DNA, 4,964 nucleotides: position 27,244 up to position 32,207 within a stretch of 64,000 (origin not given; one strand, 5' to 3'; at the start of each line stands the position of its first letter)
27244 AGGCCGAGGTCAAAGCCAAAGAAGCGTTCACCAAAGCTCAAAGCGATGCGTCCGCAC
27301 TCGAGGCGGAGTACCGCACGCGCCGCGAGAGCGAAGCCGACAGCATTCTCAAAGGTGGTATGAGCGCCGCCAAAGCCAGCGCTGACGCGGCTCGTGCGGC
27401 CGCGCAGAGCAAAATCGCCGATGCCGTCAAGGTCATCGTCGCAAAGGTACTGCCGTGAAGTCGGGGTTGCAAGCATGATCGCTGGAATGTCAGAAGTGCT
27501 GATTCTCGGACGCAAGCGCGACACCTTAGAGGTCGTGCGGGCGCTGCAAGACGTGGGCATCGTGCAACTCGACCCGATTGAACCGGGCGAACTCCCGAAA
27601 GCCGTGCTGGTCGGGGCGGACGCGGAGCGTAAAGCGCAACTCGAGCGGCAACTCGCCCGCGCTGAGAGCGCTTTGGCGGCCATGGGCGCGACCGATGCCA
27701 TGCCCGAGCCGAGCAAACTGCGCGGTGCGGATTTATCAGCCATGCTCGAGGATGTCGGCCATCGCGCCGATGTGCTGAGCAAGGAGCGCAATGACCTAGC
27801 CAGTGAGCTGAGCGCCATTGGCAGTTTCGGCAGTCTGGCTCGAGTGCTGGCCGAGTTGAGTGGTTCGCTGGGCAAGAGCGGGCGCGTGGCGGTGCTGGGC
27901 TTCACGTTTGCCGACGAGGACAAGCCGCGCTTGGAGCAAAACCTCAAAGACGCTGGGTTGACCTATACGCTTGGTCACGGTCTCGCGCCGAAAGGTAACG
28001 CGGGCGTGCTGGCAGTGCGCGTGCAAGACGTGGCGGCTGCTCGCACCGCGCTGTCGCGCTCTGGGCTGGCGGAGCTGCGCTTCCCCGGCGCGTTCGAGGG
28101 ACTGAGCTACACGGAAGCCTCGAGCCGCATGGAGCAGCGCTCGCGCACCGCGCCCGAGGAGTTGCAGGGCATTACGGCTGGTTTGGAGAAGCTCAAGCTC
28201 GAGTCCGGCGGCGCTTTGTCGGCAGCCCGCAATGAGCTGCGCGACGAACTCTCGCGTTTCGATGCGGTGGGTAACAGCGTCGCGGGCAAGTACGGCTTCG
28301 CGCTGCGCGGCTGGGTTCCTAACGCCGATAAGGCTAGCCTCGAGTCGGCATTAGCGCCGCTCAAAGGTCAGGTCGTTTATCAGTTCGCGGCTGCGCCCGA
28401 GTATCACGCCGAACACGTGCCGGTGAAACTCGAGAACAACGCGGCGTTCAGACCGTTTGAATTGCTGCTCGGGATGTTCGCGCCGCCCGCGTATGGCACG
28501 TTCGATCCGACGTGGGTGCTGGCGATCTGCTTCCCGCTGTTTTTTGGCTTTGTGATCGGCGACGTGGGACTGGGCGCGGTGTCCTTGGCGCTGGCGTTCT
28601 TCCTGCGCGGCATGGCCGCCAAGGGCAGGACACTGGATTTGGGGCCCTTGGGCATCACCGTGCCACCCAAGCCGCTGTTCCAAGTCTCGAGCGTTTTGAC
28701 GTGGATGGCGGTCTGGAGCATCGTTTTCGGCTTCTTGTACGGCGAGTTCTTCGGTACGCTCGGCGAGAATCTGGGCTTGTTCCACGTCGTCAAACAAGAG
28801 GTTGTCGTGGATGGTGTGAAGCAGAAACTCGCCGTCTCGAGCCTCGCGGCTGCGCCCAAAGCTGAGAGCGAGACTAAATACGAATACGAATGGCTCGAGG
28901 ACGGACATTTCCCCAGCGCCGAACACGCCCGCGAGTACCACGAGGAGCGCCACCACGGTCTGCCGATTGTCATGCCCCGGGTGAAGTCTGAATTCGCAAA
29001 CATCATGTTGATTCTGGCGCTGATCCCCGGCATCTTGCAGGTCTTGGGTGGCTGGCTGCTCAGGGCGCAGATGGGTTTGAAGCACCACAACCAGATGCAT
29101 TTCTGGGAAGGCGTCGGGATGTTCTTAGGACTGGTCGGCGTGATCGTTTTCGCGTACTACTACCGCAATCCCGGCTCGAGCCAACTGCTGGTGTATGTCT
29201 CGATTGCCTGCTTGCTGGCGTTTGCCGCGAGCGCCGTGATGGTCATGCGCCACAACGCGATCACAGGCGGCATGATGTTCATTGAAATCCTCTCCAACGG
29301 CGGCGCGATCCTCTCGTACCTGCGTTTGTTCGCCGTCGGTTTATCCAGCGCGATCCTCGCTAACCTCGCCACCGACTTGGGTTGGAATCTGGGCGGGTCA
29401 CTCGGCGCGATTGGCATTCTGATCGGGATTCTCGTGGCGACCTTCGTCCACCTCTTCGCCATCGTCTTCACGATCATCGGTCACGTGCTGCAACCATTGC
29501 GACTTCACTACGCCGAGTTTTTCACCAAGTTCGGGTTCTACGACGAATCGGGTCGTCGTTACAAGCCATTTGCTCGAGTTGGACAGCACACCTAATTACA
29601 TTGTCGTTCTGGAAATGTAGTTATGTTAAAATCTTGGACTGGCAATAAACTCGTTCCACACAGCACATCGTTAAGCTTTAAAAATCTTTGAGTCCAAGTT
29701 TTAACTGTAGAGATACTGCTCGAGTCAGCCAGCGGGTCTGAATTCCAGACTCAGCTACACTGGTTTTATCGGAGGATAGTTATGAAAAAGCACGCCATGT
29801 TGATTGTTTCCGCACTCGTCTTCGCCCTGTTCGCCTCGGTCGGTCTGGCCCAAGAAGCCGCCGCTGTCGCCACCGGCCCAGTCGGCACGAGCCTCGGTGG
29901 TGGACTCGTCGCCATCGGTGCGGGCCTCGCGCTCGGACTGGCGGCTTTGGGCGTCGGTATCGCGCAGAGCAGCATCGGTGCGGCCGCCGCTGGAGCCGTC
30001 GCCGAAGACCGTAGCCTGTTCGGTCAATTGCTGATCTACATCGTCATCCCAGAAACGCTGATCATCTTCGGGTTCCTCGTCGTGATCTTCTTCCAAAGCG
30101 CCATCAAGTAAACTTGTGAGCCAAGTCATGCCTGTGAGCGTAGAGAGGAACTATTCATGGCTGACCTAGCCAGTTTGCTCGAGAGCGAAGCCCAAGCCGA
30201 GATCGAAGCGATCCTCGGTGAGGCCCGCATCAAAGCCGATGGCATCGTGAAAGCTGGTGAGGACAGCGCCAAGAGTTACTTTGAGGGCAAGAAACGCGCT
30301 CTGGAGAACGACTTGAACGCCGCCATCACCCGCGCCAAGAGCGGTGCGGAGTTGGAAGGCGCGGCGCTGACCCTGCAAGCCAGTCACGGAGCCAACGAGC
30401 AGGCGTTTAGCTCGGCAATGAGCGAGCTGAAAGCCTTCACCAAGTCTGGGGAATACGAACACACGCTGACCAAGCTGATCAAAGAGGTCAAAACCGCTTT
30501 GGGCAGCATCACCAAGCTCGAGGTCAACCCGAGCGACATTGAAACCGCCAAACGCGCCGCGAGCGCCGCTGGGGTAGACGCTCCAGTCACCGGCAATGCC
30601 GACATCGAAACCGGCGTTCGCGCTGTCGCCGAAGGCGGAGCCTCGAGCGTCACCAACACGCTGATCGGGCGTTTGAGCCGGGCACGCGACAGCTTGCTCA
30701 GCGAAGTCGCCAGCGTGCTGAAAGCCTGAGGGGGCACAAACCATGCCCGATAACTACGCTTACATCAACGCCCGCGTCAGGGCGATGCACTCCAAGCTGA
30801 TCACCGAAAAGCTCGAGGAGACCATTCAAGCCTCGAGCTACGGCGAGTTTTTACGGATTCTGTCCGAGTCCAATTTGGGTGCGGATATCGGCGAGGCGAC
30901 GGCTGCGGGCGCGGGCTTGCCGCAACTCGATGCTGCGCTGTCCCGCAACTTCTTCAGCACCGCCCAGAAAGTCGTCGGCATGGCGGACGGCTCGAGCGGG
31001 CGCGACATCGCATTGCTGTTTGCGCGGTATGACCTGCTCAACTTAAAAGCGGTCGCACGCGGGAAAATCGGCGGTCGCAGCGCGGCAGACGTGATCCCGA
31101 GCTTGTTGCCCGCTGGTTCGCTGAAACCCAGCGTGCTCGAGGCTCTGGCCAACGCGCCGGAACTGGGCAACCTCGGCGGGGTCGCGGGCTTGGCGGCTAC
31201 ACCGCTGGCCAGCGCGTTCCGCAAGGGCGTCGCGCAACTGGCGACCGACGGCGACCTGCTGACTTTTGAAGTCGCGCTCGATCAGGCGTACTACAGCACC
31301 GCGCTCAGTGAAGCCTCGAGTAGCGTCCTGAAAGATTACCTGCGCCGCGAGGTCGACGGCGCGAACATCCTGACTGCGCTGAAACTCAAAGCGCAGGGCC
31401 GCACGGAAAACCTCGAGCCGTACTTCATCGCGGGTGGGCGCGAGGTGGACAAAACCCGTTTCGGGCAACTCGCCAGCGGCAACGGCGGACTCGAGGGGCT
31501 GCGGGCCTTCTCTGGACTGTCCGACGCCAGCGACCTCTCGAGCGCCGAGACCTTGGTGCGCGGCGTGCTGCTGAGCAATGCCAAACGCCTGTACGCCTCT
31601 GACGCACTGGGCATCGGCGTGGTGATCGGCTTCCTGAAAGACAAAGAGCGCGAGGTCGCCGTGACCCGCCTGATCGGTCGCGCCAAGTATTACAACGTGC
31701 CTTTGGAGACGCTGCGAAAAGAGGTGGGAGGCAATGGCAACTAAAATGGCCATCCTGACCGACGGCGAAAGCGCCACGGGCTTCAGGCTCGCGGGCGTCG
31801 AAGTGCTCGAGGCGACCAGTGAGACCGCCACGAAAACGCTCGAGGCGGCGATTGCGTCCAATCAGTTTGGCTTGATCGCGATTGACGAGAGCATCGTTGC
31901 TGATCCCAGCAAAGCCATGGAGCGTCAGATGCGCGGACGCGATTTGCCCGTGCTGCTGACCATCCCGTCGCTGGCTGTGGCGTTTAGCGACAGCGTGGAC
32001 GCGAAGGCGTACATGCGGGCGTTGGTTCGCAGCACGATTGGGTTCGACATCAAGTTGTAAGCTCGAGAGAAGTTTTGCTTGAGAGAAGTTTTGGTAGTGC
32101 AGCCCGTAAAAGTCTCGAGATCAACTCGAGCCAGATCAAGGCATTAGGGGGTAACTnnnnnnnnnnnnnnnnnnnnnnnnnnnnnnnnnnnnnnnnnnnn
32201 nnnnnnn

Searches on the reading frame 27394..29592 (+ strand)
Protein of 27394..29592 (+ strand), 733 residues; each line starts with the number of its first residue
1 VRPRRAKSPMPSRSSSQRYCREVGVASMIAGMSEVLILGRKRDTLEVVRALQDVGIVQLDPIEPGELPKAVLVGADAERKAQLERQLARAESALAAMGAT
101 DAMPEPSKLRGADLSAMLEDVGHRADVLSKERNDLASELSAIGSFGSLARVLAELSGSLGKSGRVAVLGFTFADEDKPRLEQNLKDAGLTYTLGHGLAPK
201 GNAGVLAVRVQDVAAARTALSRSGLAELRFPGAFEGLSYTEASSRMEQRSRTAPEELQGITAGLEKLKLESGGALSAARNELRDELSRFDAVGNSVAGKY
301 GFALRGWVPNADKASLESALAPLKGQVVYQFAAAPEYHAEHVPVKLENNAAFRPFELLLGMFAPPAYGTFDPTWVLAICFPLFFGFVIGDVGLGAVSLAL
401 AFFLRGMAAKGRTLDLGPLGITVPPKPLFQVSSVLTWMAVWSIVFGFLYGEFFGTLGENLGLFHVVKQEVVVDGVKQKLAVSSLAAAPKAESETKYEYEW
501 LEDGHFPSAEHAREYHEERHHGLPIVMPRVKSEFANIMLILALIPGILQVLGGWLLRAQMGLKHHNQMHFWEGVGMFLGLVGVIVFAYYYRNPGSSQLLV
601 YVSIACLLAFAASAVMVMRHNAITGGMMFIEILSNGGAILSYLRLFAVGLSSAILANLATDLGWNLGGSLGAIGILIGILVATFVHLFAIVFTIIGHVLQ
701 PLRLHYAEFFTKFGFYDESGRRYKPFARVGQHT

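Call 20: search_protein_families(library=pfam, proteins=[window:27394-29592:+], max_evalue=0.00001)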
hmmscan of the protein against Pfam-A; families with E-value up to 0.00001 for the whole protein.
window:27394-29592:+ (733 aa): 2 families
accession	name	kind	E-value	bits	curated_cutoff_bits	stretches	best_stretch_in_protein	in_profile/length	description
PF01496.24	V_ATPase_I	-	1e-14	53.9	30.7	1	304-455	311-459/815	V-type ATPase 116kDa subunit family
PF18670.6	V_ATPase_I_N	-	3.1e-13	50.4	25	1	145-230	3-90/90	V-type ATPase subunit I, N-terminal domain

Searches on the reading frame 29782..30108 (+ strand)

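Call 20: search_protein_families(library=pfam, proteins=[window:29782-30108:+], max_evalue=0.00001)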
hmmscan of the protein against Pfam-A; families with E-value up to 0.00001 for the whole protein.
window:29782-30108:+ (109 aa): 1 family
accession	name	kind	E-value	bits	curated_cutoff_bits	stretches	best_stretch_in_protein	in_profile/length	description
PF00137.26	ATP-synt_C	-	1.5e-15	57.6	24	1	45-103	1-59/60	ATP synthase subunit C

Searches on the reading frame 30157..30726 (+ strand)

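Call 20: search_protein_families(library=pfam, proteins=[window:30157-30726:+], max_evalue=0.00001)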
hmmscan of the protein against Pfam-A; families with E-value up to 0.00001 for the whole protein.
window:30157-30726:+ (190 aa): 1 family
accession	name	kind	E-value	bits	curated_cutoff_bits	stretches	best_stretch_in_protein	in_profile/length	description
PF01991.23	vATP-synt_E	-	8.8e-08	32.2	24.2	1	9-188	3-198/199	ATP synthase (E/31 kDa) subunit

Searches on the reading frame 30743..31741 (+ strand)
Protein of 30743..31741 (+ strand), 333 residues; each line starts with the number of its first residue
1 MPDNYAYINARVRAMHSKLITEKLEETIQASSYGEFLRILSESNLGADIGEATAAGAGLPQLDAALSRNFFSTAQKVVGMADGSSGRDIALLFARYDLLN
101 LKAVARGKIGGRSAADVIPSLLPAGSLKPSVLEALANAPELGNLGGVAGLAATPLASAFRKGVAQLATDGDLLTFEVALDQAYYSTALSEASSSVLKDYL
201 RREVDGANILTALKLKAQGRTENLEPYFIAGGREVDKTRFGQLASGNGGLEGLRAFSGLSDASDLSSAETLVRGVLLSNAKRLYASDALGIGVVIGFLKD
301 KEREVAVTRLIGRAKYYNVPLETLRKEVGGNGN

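Call 20: search_protein_families(library=pfam, proteins=[window:30743-31741:+], max_evalue=0.00001)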
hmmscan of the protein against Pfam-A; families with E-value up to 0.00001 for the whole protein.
window:30743-31741:+ (333 aa): 1 family
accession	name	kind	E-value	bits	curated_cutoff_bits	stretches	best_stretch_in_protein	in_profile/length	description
PF01992.21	vATP-synt_AC39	-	2.8e-52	178.6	29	1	8-326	1-338/339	ATP synthase (C/AC39) subunit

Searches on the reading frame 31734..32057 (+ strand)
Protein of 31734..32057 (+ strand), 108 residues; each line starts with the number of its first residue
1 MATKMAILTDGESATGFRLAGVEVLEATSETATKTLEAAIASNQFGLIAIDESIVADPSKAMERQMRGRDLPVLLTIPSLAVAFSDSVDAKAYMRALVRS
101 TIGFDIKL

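Call 20: search_protein_families(library=pfam, proteins=[window:31734-32057:+], max_evalue=0.00001)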
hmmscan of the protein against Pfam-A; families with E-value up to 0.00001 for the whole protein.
window:31734-32057:+ (108 aa): 1 family
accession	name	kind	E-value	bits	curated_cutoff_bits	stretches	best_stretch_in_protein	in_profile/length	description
PF01990.22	ATP-synt_F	-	1.1e-15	58.2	23.5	1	5-86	1-82/91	ATP synthase (F/14-kDa) subunit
